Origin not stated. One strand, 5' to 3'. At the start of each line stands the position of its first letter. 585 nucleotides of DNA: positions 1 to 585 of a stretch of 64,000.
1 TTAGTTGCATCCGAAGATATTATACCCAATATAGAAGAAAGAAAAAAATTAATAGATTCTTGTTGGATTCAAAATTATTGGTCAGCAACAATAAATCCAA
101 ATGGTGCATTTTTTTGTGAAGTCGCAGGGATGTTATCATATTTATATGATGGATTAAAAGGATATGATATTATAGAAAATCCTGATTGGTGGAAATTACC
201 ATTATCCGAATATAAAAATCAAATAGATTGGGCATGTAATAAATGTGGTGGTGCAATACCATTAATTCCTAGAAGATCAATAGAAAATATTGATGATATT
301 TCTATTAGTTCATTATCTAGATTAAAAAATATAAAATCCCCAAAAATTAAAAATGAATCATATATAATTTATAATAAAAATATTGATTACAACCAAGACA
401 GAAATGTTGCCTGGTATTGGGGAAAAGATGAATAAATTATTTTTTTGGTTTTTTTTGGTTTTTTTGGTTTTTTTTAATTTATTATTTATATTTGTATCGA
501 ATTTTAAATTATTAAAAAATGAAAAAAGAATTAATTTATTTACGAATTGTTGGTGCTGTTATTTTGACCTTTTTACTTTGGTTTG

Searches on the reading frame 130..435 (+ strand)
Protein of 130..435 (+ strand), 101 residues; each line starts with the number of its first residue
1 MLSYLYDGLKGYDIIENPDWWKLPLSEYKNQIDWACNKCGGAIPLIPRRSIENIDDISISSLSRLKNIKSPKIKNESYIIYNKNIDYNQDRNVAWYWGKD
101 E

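Call 27: search_protein_families(library=pfam, alignment_id=A2, max_evalue=0.01)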
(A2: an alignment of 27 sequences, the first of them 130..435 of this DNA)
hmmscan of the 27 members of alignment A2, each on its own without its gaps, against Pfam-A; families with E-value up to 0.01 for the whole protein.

A. member 1, window:130-435:+ (101 aa): 0 families

B. families by the number of members that match (of 27 scanned): 18 families
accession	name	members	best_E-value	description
PF16363.11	GDP_Man_Dehyd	1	2e-51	GDP-mannose 4,6 dehydratase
PF01370.27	Epimerase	1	7.7e-51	NAD dependent epimerase/dehydratase family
PF04536.20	TPM_phosphatase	1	9.1e-28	TPM domain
PF24308.1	DUF7487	1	9e-27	Family of unknown function (DUF7487)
PF01145.31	Band_7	1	1.9e-17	SPFH domain / Band 7 family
PF00293.34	NUDIX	1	3.6e-14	NUDIX domain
PF07993.18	NAD_binding_4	1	8e-10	Male sterility protein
PF02719.21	Polysacc_synt_2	1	1.3e-08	Polysaccharide biosynthesis protein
PF04055.27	Radical_SAM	1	3e-08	Radical SAM superfamily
PF18894.6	PhageMetallopep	1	3.1e-08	Putative phage metallopeptidase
PF01073.25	3Beta_HSD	1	4.6e-08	3-beta hydroxysteroid dehydrogenase/isomerase family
PF04321.23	RmlD_sub_bind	1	1.9e-07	RmlD substrate binding domain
PF13692.12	Glyco_trans_1_4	1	0.0001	Glycosyl transferases group 1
PF05501.16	DUF755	1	0.0006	Domain of unknown function (DUF755)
PF00106.31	adh_short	1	0.00088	short chain dehydrogenase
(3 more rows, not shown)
